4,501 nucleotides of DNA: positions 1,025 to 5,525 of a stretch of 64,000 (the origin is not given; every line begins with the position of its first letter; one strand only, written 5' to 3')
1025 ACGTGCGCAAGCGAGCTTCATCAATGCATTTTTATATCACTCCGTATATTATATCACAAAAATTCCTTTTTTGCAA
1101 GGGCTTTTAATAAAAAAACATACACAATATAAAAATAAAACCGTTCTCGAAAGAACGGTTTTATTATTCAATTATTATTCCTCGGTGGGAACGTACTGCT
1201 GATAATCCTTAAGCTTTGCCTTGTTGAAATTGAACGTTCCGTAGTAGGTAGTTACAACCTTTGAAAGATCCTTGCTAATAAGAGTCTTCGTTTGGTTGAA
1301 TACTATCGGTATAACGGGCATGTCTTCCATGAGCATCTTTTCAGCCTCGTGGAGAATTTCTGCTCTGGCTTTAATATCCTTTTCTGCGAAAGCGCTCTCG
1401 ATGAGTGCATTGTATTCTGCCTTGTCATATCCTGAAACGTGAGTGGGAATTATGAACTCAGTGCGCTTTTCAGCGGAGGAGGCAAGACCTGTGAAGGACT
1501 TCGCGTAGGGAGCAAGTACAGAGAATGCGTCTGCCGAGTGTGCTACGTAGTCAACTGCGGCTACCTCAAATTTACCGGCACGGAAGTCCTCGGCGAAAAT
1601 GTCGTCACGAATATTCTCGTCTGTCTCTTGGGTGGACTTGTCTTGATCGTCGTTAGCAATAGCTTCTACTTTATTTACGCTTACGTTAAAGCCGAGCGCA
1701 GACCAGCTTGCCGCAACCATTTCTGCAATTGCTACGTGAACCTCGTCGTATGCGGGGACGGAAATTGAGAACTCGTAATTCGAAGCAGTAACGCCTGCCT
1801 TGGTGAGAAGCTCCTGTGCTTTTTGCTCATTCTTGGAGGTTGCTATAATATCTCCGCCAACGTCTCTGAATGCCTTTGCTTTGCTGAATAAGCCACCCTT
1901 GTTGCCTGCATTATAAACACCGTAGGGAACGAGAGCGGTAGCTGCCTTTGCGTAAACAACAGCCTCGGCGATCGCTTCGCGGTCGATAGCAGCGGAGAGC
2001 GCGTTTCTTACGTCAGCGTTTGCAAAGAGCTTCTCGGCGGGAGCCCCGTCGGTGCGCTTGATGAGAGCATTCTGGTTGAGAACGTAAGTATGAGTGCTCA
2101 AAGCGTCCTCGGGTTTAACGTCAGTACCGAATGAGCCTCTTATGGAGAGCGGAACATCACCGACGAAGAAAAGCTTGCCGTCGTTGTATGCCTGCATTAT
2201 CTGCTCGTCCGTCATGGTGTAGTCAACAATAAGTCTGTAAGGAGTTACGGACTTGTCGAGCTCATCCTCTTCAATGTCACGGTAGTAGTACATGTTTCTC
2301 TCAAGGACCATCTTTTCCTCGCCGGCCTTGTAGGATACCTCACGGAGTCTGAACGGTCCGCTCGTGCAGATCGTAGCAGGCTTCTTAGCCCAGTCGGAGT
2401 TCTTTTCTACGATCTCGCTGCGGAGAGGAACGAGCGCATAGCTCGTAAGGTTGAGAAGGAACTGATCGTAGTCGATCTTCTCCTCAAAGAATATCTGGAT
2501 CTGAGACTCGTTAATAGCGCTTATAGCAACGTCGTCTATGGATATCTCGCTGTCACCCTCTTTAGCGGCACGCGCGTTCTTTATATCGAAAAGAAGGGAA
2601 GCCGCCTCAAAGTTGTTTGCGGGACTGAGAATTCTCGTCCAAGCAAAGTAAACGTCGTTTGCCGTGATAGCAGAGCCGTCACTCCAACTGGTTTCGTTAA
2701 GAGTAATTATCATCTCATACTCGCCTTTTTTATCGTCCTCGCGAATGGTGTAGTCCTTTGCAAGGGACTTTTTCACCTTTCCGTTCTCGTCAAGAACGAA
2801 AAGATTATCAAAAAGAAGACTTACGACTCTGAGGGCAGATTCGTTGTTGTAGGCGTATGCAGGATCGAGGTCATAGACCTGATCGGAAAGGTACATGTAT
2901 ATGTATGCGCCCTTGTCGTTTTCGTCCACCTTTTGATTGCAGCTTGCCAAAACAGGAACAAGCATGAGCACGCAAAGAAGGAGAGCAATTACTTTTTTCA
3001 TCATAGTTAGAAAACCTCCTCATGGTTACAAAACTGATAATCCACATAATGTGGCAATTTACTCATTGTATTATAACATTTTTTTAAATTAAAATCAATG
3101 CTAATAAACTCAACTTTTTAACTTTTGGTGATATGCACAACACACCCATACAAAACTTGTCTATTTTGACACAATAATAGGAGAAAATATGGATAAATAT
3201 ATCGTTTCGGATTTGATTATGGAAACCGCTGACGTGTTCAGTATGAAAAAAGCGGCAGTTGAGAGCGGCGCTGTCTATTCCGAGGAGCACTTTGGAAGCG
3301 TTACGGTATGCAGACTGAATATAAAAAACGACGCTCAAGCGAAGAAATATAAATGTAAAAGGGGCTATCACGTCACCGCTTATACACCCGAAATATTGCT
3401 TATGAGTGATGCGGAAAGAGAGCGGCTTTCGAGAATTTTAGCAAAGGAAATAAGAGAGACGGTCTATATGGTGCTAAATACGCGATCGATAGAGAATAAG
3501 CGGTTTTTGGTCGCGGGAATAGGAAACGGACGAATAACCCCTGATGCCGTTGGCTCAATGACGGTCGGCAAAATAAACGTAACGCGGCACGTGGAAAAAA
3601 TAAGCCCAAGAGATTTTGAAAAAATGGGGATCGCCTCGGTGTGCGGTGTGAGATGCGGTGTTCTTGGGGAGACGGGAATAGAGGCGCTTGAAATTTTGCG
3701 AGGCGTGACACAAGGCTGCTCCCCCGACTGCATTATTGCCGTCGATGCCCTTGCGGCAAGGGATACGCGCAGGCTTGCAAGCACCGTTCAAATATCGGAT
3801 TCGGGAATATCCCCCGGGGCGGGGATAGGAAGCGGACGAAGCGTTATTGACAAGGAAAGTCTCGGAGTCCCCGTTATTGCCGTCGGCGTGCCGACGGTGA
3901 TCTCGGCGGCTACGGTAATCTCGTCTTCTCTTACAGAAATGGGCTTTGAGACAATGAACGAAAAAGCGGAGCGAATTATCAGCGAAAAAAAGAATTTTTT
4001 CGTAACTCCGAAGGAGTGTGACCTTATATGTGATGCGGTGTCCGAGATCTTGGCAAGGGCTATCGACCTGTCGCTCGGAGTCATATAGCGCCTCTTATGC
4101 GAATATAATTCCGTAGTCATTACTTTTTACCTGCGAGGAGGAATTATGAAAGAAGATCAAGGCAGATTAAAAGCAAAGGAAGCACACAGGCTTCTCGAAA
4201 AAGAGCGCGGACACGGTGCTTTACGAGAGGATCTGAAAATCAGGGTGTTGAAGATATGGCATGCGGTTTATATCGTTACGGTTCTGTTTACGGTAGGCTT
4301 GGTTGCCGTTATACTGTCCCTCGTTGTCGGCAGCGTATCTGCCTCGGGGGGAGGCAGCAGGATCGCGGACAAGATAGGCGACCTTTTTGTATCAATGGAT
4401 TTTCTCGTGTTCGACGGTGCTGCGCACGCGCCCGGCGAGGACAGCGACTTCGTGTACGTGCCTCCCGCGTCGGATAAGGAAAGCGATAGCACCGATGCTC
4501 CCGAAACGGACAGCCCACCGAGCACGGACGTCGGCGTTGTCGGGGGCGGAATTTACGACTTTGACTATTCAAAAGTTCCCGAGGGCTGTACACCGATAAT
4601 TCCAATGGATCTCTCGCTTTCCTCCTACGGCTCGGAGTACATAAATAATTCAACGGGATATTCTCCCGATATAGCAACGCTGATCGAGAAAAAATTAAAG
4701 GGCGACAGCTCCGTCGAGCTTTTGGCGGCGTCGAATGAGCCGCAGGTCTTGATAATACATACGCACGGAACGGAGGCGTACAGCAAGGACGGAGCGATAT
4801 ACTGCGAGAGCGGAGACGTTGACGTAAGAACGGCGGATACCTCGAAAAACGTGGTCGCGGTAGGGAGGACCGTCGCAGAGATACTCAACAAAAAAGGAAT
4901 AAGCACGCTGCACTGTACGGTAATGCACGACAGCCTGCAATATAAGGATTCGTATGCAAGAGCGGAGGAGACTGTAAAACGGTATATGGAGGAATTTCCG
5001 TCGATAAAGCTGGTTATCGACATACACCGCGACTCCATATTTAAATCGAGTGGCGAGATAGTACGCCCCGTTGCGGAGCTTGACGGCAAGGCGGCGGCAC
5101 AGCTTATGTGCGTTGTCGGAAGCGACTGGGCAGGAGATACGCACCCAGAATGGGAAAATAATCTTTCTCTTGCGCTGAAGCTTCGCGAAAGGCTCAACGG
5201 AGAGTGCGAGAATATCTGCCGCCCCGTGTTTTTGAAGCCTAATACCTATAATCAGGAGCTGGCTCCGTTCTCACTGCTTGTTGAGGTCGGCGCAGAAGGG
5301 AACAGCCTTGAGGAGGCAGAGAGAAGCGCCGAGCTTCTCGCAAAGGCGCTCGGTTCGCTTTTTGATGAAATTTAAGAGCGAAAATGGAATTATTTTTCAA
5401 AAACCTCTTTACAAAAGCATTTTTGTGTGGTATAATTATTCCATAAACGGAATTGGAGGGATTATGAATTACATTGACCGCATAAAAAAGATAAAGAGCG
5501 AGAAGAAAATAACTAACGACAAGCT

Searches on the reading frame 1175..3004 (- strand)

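Call 44: search_protein_families(library=pfam, proteins=[window:1175-3004:-], max_evalue=0.00001)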
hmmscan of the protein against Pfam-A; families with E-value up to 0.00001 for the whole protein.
window:1175-3004:- (609 aa): 1 family
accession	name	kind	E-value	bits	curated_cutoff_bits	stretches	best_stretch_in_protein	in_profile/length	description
PF00496.27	SBP_bac_5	-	2.6e-46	158.9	32.4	1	77-501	2-361/368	Bacterial extracellular solute-binding proteins, family 5 Middle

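Call 45: search_protein_families(library=padloc, proteins=[window:1175-3004:-], max_evalue=1e-10)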
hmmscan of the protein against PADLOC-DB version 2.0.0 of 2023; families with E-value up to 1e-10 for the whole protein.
window:1175-3004:- (609 aa): 0 families

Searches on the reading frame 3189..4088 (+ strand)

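Call 44: search_protein_families(library=pfam, proteins=[window:3189-4088:+], max_evalue=0.00001)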
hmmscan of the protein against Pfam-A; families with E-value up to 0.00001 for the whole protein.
window:3189-4088:+ (299 aa): 1 family
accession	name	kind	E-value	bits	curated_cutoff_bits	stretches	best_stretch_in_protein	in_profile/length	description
PF03418.19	Peptidase_A25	-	3e-55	188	27.8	1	24-248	20-239/353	Germination protease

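Call 45: search_protein_families(library=padloc, proteins=[window:3189-4088:+], max_evalue=1e-10)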
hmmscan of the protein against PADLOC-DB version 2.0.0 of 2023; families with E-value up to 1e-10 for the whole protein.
window:3189-4088:+ (299 aa): 0 families

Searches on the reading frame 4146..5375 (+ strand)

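Call 44: search_protein_families(library=pfam, proteins=[window:4146-5375:+], max_evalue=0.00001)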
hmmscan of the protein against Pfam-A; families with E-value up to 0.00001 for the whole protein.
window:4146-5375:+ (409 aa): 1 family
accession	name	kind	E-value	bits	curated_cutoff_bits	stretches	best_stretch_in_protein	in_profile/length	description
PF07454.18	SpoIIP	-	1.2e-57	196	24.4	1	193-402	75-268/269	Stage II sporulation protein P (SpoIIP)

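Call 45: search_protein_families(library=padloc, proteins=[window:4146-5375:+], max_evalue=1e-10)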
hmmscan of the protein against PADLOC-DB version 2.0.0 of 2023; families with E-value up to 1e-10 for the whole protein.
window:4146-5375:+ (409 aa): 0 families
